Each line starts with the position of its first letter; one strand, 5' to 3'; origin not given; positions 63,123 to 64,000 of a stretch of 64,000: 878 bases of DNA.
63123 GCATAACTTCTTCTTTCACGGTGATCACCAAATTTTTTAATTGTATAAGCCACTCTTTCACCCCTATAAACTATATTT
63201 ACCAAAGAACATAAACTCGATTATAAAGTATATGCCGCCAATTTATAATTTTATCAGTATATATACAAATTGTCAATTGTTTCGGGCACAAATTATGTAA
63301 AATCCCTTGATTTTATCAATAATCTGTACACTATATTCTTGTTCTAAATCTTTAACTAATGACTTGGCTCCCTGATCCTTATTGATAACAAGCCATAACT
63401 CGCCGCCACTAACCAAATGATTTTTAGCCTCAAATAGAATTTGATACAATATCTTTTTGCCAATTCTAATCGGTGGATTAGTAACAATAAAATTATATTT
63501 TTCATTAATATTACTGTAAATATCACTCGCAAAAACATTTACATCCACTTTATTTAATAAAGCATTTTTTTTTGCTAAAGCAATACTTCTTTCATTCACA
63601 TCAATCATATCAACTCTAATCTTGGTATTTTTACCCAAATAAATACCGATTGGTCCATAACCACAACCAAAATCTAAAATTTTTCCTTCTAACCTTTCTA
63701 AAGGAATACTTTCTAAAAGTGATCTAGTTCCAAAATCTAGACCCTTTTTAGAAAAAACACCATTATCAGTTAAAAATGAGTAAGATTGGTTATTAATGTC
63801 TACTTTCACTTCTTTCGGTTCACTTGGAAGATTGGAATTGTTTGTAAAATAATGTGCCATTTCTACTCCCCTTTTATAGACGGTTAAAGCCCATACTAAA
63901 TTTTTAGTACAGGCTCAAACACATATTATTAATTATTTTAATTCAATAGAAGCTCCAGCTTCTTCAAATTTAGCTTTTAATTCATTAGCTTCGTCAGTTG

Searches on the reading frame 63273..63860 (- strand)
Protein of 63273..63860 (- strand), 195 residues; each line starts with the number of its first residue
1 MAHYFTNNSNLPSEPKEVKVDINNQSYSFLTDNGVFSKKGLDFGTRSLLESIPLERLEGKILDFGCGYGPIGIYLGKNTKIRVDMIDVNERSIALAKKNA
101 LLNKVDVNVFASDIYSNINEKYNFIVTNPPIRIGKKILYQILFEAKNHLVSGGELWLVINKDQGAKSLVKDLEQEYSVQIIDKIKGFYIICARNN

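Call 45: find_encoding_contigs(protein=window:63273-63860:-, flank=10000, max_places=3)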
Protein window:63273-63860:- (195 aa): 15 contigs read that carry it; 3 places shown.
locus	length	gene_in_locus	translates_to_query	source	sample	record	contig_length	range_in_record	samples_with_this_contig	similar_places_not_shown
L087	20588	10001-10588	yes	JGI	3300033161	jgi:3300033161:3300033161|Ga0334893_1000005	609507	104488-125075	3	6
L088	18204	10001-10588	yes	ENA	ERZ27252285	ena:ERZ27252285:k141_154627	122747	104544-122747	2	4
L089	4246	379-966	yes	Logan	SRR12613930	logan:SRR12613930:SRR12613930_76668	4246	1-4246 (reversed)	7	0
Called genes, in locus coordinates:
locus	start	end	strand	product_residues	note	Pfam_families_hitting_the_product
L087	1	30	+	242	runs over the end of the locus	PF22435:MRM3-like_sub_bind, PF00588:SpoU_methylase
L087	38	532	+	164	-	PF01782:RimM, PF24986:PRC_RimM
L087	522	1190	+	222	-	PF01746:tRNA_m1G_MT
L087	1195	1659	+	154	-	-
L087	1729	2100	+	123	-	PF01245:Ribosomal_L19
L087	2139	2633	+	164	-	PF10502:Peptidase_S26, PF00717:Peptidase_S24 (weak)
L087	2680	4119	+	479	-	-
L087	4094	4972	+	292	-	PF03193:RsgA_GTPase, PF01926:MMR_HSR1, PF02421:FeoB_N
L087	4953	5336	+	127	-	PF00636:Ribonuclease_3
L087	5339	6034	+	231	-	PF08032:SpoU_sub_bind, PF00588:SpoU_methylase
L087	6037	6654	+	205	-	PF04542:Sigma70_r2, PF08281:Sigma70_r4_2 (weak)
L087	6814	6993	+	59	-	PF00584:SecE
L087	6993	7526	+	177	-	PF02357:NusG, PF00467:KOW (faint)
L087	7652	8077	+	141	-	PF03946:Ribosomal_L11_N, PF00298:Ribosomal_L11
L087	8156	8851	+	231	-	PF00687:Ribosomal_L1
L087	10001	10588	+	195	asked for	PF03848:TehB (weak), PF05175:MTS, PF06325:PrmA (weak), PF13649:Methyltransf_25, PF13847:Methyltransf_31 (weak)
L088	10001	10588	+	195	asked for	PF03848:TehB (weak), PF05175:MTS, PF06325:PrmA (weak), PF13649:Methyltransf_25, PF13847:Methyltransf_31 (weak)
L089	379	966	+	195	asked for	PF03848:TehB (weak), PF05175:MTS, PF06325:PrmA (weak), PF13649:Methyltransf_25, PF13847:Methyltransf_31 (weak)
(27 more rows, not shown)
